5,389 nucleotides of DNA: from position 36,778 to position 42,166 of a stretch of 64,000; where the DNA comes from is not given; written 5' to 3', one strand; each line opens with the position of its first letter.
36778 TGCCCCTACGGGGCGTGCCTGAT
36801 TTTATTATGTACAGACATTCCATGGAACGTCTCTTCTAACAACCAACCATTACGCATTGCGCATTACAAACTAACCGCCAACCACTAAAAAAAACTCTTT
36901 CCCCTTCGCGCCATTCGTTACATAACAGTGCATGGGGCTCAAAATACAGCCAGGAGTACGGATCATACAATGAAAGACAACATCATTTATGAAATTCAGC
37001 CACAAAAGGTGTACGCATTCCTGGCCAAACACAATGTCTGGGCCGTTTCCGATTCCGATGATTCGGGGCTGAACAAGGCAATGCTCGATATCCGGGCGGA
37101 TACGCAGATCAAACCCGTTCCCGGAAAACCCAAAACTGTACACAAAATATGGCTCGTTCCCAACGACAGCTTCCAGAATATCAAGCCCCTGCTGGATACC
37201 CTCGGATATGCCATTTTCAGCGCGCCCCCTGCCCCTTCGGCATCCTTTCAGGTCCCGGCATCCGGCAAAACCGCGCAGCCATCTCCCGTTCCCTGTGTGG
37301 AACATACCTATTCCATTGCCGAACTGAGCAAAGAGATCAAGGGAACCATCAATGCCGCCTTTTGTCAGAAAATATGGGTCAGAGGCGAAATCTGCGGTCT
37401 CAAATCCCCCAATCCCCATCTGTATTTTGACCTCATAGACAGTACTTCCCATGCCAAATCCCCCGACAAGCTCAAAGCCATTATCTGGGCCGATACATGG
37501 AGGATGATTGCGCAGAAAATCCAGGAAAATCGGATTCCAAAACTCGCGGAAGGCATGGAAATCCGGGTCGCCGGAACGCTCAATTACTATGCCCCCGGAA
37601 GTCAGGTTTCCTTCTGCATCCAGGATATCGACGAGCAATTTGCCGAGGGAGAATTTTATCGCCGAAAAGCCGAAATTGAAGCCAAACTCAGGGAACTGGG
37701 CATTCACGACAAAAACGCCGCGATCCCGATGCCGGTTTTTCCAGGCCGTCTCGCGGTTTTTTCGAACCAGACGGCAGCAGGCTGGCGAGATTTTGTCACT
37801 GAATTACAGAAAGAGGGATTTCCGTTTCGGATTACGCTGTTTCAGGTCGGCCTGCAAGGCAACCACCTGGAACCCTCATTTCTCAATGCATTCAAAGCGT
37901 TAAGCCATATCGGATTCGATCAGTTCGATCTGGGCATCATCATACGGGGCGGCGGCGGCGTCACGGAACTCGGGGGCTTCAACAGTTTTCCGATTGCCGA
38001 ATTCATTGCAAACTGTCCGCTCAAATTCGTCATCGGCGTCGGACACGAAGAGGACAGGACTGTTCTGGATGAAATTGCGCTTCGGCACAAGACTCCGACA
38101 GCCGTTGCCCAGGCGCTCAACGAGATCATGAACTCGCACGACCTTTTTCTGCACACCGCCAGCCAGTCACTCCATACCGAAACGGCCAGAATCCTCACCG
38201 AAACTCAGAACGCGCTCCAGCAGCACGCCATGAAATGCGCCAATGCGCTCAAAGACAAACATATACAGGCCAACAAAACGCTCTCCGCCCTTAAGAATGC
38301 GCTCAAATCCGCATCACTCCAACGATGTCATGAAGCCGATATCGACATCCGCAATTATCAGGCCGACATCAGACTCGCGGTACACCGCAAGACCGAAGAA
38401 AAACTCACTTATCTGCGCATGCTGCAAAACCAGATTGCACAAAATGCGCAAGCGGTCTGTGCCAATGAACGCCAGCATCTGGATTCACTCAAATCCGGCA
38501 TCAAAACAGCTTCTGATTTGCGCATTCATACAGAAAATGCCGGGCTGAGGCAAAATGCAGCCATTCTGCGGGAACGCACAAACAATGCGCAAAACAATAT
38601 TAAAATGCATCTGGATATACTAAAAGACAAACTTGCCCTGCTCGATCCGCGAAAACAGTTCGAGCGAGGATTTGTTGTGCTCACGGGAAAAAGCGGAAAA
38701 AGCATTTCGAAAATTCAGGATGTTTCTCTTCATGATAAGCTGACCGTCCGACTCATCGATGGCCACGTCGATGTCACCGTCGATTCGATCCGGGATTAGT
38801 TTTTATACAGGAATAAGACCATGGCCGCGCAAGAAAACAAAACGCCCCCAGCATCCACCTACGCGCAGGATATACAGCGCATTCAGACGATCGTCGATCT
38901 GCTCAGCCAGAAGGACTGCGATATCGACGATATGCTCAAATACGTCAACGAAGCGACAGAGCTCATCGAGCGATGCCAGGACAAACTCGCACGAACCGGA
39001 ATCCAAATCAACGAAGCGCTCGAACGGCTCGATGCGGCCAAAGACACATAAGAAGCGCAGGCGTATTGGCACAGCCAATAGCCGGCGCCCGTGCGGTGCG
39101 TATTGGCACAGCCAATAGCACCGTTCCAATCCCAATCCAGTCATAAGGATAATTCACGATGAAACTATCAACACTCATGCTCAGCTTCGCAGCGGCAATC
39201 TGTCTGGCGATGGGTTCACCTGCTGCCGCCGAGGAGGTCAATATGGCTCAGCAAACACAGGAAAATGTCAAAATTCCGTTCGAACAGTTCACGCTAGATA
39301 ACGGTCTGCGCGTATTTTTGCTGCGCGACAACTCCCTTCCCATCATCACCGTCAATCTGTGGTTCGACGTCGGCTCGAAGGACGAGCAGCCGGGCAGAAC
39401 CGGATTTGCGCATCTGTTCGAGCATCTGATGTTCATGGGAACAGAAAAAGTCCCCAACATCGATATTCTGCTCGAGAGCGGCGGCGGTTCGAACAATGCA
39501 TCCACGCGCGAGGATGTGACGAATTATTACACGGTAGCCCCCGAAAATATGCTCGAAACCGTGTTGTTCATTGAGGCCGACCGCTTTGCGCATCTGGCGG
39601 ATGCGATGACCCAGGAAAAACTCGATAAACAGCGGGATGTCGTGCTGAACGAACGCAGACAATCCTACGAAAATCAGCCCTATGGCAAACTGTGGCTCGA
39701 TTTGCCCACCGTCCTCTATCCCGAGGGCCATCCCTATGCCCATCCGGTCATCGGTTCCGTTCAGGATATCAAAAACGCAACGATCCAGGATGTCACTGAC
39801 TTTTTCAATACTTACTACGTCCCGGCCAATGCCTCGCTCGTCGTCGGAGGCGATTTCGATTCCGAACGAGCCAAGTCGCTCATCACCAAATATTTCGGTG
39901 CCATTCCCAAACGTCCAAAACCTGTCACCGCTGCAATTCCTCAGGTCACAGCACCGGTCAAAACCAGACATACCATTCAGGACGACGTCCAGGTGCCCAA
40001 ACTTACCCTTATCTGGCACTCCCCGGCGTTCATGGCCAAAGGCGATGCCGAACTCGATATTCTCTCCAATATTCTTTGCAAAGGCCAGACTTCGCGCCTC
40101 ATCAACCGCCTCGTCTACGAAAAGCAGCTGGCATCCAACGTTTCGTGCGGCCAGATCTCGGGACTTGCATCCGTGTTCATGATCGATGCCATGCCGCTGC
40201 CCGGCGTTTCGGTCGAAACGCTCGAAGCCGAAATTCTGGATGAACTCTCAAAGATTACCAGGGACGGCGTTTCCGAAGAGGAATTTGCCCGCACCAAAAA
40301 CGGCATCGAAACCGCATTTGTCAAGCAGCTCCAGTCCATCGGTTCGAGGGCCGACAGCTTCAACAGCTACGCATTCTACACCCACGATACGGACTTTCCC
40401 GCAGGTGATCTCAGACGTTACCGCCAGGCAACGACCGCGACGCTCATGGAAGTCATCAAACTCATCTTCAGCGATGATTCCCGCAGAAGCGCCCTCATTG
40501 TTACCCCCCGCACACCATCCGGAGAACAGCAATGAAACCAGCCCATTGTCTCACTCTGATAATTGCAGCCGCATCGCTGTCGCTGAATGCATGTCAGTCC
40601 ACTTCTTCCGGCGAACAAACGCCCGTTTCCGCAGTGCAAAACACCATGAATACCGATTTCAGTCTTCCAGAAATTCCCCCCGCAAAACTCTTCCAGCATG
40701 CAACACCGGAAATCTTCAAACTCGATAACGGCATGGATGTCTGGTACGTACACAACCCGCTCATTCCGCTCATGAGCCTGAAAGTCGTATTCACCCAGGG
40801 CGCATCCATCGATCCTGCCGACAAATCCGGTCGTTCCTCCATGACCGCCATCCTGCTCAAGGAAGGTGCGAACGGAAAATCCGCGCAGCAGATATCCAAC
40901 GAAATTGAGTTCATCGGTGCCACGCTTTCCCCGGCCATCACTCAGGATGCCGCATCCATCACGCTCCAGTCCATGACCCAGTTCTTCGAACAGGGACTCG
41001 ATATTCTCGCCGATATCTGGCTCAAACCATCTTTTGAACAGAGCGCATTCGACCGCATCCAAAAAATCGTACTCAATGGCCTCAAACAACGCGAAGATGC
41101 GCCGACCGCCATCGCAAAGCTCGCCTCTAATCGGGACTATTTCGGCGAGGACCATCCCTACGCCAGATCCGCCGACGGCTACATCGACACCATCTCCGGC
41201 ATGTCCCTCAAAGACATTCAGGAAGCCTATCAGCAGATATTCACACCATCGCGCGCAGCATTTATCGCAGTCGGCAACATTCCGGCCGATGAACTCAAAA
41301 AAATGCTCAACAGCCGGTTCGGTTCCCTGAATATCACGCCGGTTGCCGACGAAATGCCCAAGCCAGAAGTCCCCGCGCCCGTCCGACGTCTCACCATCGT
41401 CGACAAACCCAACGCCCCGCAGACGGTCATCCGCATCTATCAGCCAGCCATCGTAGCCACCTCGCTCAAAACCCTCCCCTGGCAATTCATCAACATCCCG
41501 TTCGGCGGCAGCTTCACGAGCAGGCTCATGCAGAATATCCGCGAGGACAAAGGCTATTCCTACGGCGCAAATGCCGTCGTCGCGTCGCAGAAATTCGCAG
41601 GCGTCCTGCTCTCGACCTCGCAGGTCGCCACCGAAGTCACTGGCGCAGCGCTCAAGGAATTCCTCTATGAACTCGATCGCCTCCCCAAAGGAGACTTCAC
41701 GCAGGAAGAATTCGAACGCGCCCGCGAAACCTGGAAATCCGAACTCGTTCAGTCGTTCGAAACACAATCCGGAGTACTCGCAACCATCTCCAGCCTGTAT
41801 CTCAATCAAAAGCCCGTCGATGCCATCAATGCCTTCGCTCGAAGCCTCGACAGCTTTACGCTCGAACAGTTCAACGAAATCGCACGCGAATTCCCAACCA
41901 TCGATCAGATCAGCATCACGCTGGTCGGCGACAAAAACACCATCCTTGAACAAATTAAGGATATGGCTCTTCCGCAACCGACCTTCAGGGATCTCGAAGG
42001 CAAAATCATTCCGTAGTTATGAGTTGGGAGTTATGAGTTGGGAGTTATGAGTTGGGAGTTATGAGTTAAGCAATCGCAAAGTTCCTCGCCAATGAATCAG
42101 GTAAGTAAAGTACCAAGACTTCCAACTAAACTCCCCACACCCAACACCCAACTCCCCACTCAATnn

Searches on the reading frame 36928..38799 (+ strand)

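Call 37: search_protein_families(library=pfam, proteins=[window:36928-38799:+], max_evalue=0.0001)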
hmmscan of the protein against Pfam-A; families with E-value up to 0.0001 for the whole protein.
window:36928-38799:+ (623 aa): 2 families
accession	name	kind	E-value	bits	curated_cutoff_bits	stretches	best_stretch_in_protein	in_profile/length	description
PF02601.20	Exonuc_VII_L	-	4.3e-55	187.9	35.9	2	261-531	3-272/315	Exonuclease VII, large subunit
PF13742.12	tRNA_anti_2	-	4.7e-18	65.6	27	1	128-235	1-95/95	OB-fold nucleic acid binding domain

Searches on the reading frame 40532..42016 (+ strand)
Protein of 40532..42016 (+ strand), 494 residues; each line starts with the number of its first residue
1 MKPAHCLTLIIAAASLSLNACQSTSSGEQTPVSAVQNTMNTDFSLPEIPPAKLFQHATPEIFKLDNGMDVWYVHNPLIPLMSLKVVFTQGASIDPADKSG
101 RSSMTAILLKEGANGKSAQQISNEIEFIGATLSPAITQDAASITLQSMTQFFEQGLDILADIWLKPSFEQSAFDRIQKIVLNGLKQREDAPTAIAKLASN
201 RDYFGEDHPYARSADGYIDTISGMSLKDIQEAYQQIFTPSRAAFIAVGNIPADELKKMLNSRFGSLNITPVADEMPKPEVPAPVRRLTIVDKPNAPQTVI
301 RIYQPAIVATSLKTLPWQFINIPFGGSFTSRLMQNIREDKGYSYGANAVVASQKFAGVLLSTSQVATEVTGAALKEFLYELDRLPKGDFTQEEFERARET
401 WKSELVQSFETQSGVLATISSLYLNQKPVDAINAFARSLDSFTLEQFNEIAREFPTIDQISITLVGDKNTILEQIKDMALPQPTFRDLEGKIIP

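Call 37: search_protein_families(library=pfam, proteins=[window:40532-42016:+], max_evalue=0.0001)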
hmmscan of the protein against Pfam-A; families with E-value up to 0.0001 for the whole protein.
window:40532-42016:+ (494 aa): 2 families
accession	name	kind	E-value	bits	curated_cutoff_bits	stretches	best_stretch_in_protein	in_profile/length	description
PF05193.26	Peptidase_M16_C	-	3.2e-27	96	23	1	224-399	2-179/181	Peptidase M16 inactive domain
PF00675.25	Peptidase_M16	-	2.1e-09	37.9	22.3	1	72-194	4-126/149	Insulinase (Peptidase family M16)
